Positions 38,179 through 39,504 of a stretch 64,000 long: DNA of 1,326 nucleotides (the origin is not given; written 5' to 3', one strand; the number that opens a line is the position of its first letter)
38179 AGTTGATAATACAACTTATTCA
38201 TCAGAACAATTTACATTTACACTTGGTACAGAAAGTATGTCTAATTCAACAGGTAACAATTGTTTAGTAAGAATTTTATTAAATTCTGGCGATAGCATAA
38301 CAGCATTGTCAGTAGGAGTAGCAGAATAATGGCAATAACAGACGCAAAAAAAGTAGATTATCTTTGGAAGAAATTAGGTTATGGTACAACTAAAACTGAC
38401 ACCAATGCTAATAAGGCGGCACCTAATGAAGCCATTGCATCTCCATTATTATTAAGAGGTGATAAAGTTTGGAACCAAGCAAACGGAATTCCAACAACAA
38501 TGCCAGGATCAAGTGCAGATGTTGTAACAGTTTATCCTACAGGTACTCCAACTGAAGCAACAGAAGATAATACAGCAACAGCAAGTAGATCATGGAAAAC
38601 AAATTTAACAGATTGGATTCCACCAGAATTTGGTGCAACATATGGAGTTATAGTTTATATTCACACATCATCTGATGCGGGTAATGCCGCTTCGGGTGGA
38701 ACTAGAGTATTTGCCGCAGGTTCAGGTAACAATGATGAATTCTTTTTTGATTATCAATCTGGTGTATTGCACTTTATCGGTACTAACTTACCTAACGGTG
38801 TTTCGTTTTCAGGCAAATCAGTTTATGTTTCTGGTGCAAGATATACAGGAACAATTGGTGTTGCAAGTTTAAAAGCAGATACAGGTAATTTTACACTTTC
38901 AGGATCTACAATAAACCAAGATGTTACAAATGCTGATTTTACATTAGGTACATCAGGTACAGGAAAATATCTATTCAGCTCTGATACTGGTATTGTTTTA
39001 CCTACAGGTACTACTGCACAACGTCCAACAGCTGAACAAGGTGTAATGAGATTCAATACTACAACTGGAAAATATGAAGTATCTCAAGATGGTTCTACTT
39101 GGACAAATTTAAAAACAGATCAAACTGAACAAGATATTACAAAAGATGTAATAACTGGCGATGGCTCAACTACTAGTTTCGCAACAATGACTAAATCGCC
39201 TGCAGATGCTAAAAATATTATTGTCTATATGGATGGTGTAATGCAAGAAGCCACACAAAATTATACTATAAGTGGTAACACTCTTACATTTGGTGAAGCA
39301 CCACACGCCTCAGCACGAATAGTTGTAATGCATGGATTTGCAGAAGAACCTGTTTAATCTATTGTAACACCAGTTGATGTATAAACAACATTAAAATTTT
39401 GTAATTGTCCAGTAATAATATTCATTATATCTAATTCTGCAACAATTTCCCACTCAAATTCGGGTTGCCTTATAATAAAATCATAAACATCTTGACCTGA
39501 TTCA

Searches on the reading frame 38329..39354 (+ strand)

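Call 69: search_protein_families(library=phrogs, proteins=[window:38329-39354:+], max_evalue=0.00001)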
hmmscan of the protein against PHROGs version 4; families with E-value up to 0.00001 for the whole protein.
window:38329-39354:+ (342 aa): 3 families
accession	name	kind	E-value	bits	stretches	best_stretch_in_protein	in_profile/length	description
phrog_9417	-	unknown function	1.5e-28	100.8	1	1-189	1-199/231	-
phrog_25721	-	unknown function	5e-09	36.6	1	211-319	30-132/340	-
phrog_18673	-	tail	1.2e-08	35.5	1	273-331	18-81/373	tail fiber protein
